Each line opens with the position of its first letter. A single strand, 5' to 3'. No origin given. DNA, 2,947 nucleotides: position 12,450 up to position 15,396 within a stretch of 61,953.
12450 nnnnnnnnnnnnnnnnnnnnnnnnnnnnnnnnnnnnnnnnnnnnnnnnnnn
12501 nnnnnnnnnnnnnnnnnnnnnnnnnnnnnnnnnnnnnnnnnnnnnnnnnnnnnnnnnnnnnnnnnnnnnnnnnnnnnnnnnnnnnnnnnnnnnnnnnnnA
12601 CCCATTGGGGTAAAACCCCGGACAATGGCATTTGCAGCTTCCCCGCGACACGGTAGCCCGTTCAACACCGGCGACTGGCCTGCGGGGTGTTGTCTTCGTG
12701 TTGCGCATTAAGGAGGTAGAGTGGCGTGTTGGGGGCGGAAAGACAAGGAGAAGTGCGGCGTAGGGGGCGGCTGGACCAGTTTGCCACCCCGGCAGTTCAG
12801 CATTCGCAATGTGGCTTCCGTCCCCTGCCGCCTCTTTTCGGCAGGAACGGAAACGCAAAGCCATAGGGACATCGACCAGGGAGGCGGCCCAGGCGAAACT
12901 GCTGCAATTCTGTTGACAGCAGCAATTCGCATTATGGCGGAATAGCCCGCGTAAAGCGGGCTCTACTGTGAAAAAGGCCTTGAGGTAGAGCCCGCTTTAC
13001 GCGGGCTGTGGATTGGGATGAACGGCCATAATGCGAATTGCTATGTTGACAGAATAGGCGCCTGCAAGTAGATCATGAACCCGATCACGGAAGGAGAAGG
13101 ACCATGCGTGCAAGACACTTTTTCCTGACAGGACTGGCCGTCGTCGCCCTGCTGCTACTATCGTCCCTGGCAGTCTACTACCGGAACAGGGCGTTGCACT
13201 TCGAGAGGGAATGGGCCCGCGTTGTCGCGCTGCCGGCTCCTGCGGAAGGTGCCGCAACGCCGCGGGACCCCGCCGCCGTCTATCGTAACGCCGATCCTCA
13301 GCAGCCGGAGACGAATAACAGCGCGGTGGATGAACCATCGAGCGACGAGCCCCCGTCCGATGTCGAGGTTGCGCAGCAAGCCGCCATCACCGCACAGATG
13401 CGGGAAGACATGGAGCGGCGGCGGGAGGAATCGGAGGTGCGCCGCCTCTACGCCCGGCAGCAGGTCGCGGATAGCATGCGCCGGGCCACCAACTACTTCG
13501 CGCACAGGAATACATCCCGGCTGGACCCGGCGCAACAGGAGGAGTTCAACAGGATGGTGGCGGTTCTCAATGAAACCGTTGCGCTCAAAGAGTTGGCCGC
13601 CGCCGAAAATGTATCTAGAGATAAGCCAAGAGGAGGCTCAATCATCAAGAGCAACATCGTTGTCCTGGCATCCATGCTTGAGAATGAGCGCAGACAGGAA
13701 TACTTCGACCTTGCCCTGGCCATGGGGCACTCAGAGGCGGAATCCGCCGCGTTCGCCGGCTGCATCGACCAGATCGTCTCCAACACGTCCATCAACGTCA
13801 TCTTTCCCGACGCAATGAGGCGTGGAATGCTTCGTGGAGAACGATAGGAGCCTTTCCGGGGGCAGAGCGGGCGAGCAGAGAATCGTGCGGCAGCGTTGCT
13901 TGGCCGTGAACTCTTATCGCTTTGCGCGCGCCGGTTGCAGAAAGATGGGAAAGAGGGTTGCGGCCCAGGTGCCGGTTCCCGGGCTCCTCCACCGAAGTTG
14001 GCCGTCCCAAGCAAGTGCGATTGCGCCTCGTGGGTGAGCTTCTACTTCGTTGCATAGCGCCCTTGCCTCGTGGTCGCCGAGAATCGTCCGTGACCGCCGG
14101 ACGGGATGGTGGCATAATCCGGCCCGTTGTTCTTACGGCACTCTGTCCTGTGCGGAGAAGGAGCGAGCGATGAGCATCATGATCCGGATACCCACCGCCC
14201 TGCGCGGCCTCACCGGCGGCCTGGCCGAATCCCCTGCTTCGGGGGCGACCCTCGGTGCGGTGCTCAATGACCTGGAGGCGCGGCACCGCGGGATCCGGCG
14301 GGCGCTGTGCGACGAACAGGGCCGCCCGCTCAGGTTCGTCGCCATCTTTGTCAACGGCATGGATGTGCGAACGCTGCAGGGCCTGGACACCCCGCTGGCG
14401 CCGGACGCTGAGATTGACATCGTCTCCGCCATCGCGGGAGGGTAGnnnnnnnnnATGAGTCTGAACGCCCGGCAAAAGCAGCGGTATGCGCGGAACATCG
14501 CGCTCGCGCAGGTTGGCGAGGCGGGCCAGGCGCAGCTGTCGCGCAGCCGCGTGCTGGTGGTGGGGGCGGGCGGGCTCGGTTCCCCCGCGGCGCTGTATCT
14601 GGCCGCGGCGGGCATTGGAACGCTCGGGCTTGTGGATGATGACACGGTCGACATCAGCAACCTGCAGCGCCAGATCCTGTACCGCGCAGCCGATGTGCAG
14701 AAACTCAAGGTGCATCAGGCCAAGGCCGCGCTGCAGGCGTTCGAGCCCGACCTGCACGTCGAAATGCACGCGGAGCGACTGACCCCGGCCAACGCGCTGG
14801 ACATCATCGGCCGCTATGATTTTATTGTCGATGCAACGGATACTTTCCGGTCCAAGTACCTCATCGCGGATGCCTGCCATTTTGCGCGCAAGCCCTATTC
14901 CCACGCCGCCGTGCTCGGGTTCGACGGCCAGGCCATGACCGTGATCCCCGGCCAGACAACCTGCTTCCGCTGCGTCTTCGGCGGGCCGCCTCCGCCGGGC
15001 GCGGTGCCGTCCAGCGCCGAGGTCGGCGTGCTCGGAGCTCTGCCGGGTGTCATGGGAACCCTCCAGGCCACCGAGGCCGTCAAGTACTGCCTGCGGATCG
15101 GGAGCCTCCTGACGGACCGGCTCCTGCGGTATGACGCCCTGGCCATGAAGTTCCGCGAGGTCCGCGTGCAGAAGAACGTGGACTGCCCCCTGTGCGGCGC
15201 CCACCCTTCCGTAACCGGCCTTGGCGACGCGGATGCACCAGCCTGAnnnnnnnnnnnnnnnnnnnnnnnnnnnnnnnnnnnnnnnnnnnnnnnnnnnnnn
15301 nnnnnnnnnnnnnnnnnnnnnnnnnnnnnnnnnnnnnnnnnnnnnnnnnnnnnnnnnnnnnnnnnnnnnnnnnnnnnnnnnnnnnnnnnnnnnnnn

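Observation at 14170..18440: ThiS-ThiF-YcaO-B12 radical SAM operon: candidate thioamide plus C-methylation system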

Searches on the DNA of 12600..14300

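Call 71: search_rna_families(source=window, start=12600, end=14300, threshold=evalue, max_evalue=1)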
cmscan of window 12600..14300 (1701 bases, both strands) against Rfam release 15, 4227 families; matches with E-value up to 1: 5.
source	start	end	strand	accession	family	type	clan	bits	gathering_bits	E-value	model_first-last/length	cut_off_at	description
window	12944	13007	+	RF03889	mir-4776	Gene; miRNA;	-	28.2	97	0.0082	13-68/80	no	mir-4776 microRNA precursor family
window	12942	13009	+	RF03211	mir-666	Gene; miRNA;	-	25.2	70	0.077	1-86/86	no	mir-666 microRNA precursor family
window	12942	13009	+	RF03713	mir-1756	Gene; miRNA;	-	24.9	100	0.052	1-90/90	no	mir-1756 microRNA precursor family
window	12948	13005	+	RF03611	mir-7147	Gene; miRNA;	-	22.7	90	0.074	1-58/58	no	mir-7147 microRNA precursor family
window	12926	13019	+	RF03176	MIR7729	Gene; miRNA;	-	18.5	92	0.93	1-86/86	no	MIR7729 microRNA precursor family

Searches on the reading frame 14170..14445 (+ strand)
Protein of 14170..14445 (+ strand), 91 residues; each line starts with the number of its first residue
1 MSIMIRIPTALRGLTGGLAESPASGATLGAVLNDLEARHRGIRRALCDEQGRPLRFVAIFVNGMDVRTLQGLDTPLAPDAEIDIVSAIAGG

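Call 3: search_protein_families(library=pfam, proteins=[window:14170-14445:+], max_evalue=0.01)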
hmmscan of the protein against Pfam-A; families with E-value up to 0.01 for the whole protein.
window:14170-14445:+ (91 aa): 1 family
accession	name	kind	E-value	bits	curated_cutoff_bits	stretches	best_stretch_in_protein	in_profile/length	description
PF02597.26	ThiS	-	1.2e-13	51.8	22.5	1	5-91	1-76/76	ThiS family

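Call 4: search_protein_families(library=ncbifam, proteins=[window:14170-14445:+], max_evalue=0.01)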
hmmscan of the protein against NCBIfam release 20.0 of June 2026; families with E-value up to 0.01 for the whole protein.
window:14170-14445:+ (91 aa): 2 families
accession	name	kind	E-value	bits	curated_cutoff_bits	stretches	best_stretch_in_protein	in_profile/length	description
NF041918.1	SAMP1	equivalog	9.2e-10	38.9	60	1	22-91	22-91/91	ubiquitin-like small modifier protein 1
TIGR01687.1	moaD_arch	subfamily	3e-07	30.9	49.5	1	5-91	3-88/88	MoaD family protein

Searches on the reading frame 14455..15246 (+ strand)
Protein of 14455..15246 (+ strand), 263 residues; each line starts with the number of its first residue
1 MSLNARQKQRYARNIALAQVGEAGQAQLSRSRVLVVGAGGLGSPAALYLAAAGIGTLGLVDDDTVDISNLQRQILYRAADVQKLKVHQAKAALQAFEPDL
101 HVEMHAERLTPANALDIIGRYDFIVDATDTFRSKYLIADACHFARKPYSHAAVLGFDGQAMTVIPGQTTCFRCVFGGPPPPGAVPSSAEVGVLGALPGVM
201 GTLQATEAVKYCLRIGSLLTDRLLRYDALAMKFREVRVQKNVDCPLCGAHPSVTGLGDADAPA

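Call 3: search_protein_families(library=pfam, proteins=[window:14455-15246:+], max_evalue=0.01)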
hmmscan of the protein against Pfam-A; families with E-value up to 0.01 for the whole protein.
window:14455-15246:+ (263 aa): 2 families
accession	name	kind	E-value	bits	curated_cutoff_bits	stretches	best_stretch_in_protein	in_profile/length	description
PF00899.27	ThiF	-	2.2e-81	273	28.1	1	11-245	1-237/238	ThiF family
PF03435.24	Sacchrp_dh_NADP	-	0.0027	18.4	25.1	0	33-151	1-98/129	Saccharopine dehydrogenase NADP binding domain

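Call 4: search_protein_families(library=ncbifam, proteins=[window:14455-15246:+], max_evalue=0.01)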
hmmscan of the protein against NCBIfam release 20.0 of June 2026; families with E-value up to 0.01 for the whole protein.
window:14455-15246:+ (263 aa): 27 families (the best 25 are shown)
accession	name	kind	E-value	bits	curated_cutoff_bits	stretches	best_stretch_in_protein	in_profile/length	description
NF006444.0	PRK08762.1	equivalog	6.9e-97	324.5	449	1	3-258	120-378/387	molybdopterin-synthase adenylyltransferase MoeB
NF047750.1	SAMPActivE1UbaA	equivalog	2.8e-89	299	450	1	2-254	4-254/270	SAMP-activating enzyme E1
NF005902.0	PRK07878.1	equivalog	1e-77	261.7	647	1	5-256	17-266/392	adenylyltransferase/sulfurtransferase MoeZ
NF005646.0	PRK07411.1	equivalog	2.2e-76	257.5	633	1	2-246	10-254/390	molybdopterin-synthase adenylyltransferase MoeB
NF004281.0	PRK05690.1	subfamily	1.2e-72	244.2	266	1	3-248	5-249/250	molybdopterin-synthase adenylyltransferase MoeB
TIGR02356.1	adenyl_thiF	equivalog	1.7e-67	226.8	275.25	1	10-211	1-202/203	thiazole biosynthesis adenylyltransferase ThiF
NF004111.0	PRK05600.1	equivalog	6.1e-67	226.3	437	1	1-241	12-255/371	ThiF family adenylyltransferase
TIGR02355.1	moeB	equivalog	9.1e-55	185.7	376.55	1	9-247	3-240/240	molybdopterin-synthase adenylyltransferase MoeB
NF006204.0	PRK08328.1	equivalog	2.3e-49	168.1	339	1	4-233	3-226/231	hypothetical protein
NF009123.0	PRK12475.1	subfamily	1.5e-43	149.4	510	1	8-251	2-247/338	MoeB/ThiF family adenylyltransferase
NF006395.0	PRK08644.1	equivalog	5e-29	101.5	159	1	17-143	17-142/215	sulfur carrier protein ThiS adenylyltransferase ThiF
TIGR02354.1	thiF_fam2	equivalog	8.8e-21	74.7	152.2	1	21-146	12-136/200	thiamine biosynthesis protein ThiF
NF006077.0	PRK08223.1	equivalog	3e-17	62.5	266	1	8-167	8-167/296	hypothetical protein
TIGR01408.1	Ube1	subfamily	4.3e-17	61.1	750.05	1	9-171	400-569/1008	ubiquitin-activating enzyme E1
NF011696.0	PRK15116.1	equivalog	3.2e-16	59.8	304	1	8-147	10-148/268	tRNA cyclic N6-threonylcarbamoyladenosine(37) synthase TcdA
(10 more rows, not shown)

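Call 37: search_solved_structures(query=window:14455-15246:+, max_evalue=1e-20)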
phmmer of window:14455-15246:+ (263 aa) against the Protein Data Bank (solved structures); distinct sequences matched with E-value up to 1e-20: 9.
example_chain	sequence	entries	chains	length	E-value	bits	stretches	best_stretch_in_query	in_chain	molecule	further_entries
1zfn_A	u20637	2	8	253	2.6e-48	168.1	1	2-249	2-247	Adenylyltransferase thiF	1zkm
1zud_1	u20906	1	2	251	8e-48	166.5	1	4-249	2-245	Adenylyltransferase thiF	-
6z6s_DDD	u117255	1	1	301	2.9e-43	151.6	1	2-212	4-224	Adenylyltransferase and sulfurtransferase uba4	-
6yuc_D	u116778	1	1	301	2.9e-43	151.6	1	2-212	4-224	Adenylyltransferase and sulfurtransferase uba4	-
6yub_B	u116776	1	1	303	4.1e-43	151.1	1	2-212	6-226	Adenylyltransferase and sulfurtransferase uba4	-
6yub_A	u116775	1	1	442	1.3e-42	149.4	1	2-212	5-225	Adenylyltransferase and sulfurtransferase uba4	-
1jw9_B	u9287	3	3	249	1.3e-40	142.9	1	4-248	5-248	MOLYBDOPTERIN BIOSYNTHESIS MOEB PROTEIN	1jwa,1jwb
8se9_A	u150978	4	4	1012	2.2e-21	79.9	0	10-173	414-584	Ubiquitin-like modifier-activating enzyme 7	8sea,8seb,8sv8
8oif_A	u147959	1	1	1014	2.2e-21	79.9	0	10-173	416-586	Ubiquitin-like modifier-activating enzyme 7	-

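Call 50: find_homologous_proteins(query=window:14455-15246:+, max_evalue=1e-40)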
Query window:14455-15246:+ (263 aa): 7887 proteins with E <= 1e-40 among 8000 candidates; the best 120 are listed.
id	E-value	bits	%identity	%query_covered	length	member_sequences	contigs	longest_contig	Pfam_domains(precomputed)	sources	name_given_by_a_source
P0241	1.0e-169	581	100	100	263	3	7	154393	PF00899.28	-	-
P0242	6.6e-142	490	84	100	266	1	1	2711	PF00899.28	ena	-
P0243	4.9e-135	467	81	100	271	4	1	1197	PF00899.28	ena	-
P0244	9.9e-135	466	79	99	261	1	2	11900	PF00899.28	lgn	-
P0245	1.4e-132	459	82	93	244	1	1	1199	PF00899.28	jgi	-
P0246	1.2e-105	371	62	99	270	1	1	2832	PF00899.28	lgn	-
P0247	4.4e-104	366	61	100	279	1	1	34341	PF00899.28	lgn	-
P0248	9.4e-104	365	63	97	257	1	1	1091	PF00899.28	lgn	-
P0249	1.7e-103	364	61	100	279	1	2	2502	PF00899.28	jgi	-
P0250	5.9e-103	362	61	100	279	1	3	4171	PF00899.28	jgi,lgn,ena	-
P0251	1.6e-102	361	61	99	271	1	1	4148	PF00899.28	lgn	-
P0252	3.9e-102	359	60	100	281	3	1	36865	PF00899.28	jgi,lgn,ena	-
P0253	4.7e-102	359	60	99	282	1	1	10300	PF00899.28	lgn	-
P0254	4.8e-101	356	61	100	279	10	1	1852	PF00899.28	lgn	-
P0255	1.3e-100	354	62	100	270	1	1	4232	PF00899.28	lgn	-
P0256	1.4e-100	354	60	100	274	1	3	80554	PF00899.28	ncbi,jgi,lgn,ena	ncbi:MAG: molybdopterin-synthase adenylyltransferase MoeB [Kiritimatiellia bacterium]|jgi:molybdopte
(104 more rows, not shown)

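Call 51: find_encoding_contigs(protein=P0256, flank=6000, max_places=1)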
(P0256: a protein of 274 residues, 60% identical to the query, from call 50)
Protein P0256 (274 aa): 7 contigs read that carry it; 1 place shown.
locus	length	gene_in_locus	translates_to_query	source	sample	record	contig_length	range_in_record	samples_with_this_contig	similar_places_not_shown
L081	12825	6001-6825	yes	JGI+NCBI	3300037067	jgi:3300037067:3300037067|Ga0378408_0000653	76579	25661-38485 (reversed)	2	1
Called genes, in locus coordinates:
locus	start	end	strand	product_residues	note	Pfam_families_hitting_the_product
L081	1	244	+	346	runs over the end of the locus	PF13641:Glyco_tranf_2_3, PF00535:Glycos_transf_2, PF13506:Glyco_transf_21, PF13632:Glyco_trans_2_3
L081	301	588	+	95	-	PF02597:ThiS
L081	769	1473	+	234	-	PF01507:PAPS_reduct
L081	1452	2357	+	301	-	PF01507:PAPS_reduct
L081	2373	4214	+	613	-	PF00009:GTP_EFTU, PF01926:MMR_HSR1 (faint), PF03144:GTP_EFTU_D2 (weak), PF22594:GTP-eEF1A_C, PF01583:APS_kinase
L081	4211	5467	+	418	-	PF01053:Cys_Met_Meta_PP, PF00155:Aminotran_1_2, PF01041:DegT_DnrJ_EryC1 (weak)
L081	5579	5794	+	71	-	PF02597:ThiS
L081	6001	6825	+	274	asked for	PF00899:ThiF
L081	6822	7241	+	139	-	PF14464:Prok-JAB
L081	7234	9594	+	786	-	PF03460:NIR_SIR_ferr, PF01077:NIR_SIR, PF03460:NIR_SIR_ferr, PF01206:TusA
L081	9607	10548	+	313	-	PF00291:PALP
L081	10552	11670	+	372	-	PF02568:ThiI, PF03054:tRNA_Me_trans, PF18297:NFACT-R_2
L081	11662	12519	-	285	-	PF00899:ThiF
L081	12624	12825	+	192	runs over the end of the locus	PF04542:Sigma70_r2, PF08281:Sigma70_r4_2, PF04545:Sigma70_r4 (weak)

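Call 52: find_encoding_contigs(protein=P0242, flank=6000, max_places=1)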
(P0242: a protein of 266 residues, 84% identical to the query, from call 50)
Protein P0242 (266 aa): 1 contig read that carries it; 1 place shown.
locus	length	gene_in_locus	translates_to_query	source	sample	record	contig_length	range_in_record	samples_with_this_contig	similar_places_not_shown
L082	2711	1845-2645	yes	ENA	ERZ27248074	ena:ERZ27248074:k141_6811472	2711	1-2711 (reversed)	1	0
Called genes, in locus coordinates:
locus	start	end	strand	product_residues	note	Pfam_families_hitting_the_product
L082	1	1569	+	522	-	?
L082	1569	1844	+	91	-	PF02597:ThiS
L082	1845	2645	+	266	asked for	PF00899:ThiF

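Call 74: find_related_loci(query=window:14455-15246:+, collection=metagenome_contigs, flank=10000)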
Query window:14455-15246:+ (263 aa) in metagenome_contigs; peptide patterns used: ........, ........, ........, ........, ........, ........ (x = any residue, [..] = any of these).
536 stretches matched a pattern; 342 encode a relative of the query (tblastn E <= 1e-3); the best 80 are kept; 80 distinct loci.
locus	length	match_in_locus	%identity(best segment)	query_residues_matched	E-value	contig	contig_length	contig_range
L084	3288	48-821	59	1-258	5e-101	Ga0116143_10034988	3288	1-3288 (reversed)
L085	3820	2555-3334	55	1-260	6e-100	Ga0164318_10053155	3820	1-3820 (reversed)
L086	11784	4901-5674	57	1-258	8e-98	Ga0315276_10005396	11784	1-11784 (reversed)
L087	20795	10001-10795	54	1-263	2e-96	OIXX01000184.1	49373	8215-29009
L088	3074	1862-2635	53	1-258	2e-96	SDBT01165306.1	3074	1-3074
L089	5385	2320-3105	53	1-262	2e-94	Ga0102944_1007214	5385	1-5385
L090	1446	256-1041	54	1-263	3e-101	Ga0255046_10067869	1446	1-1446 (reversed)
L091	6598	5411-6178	53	3-258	2e-93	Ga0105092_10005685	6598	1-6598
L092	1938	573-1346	55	6-263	2e-97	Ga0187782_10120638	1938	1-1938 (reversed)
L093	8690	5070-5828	55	6-258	2e-92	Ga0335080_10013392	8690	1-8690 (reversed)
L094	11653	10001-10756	53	1-252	3e-91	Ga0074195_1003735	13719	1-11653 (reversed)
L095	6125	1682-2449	52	3-258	3e-91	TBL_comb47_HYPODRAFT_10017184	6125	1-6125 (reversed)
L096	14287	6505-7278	54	1-258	6e-91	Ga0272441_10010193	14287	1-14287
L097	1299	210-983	52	1-258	1e-96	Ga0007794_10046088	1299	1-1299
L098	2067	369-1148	54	1-260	8e-94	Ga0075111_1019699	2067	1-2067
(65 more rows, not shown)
